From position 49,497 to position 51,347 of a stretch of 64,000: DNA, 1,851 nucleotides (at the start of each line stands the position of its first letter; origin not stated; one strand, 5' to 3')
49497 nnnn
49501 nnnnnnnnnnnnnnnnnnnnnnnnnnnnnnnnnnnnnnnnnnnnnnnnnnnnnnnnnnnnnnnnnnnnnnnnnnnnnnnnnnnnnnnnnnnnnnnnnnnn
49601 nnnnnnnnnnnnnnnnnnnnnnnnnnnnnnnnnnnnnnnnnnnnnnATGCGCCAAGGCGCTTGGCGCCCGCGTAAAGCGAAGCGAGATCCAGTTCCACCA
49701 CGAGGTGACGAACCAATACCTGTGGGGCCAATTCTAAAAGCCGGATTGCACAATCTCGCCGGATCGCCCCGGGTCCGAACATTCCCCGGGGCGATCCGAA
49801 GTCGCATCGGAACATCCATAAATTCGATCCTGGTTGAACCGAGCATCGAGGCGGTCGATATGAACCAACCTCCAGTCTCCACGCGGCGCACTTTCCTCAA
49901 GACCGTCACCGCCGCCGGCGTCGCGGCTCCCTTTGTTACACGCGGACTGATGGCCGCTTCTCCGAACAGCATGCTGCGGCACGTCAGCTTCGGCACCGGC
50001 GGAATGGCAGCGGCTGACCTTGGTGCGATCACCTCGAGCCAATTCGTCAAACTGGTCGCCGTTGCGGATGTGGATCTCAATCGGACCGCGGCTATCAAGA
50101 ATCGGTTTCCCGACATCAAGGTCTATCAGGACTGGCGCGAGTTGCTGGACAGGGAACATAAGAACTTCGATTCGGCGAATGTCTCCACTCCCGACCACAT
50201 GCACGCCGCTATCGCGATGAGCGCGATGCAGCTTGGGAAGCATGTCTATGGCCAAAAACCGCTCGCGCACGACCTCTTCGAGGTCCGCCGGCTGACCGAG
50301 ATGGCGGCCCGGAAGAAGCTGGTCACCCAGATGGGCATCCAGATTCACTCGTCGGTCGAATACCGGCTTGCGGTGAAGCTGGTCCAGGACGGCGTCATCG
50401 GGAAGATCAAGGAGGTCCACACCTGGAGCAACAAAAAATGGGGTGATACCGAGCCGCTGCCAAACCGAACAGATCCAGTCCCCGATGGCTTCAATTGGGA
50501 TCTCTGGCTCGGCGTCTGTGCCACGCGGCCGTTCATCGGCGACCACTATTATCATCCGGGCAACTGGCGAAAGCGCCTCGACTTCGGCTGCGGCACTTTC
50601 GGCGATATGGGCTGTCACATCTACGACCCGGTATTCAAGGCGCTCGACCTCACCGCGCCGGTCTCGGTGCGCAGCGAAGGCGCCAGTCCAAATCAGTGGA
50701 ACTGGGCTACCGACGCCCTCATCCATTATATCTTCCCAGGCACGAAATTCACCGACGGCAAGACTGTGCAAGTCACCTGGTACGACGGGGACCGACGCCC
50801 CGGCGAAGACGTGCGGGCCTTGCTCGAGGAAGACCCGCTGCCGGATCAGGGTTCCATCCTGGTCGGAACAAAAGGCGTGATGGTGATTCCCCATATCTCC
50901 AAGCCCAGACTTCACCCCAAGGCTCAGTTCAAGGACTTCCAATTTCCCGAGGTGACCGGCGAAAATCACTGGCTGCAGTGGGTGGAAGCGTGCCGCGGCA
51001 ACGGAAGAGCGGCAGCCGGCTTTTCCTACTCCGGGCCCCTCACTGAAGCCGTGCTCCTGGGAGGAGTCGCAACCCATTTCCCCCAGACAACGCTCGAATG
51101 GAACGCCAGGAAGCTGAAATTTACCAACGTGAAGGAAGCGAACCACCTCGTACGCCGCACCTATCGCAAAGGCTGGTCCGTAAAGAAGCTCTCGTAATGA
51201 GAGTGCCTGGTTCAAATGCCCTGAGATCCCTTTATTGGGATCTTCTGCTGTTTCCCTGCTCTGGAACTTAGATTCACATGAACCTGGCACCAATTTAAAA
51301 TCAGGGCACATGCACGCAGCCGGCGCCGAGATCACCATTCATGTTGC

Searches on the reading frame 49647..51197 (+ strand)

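Call 30: search_protein_families(library=pfam, proteins=[window:49647-51197:+], max_evalue=0.001)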
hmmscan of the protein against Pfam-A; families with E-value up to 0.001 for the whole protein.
window:49647-51197:+ (516 aa): 3 families
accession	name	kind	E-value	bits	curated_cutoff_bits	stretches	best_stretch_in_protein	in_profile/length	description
PF01408.29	GFO_IDH_MocA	-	3.5e-16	60.4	24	1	115-230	6-119/120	Oxidoreductase family, NAD-binding Rossmann fold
PF19051.5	GFO_IDH_MocA_C2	-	1.2e-11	45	23.3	1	259-511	32-253/254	Oxidoreductase family, C-terminal alpha/beta domain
PF22725.1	GFO_IDH_MocA_C3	-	1.8e-06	28.4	27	0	239-279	1-41/124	GFO/IDH/MocA C-terminal domain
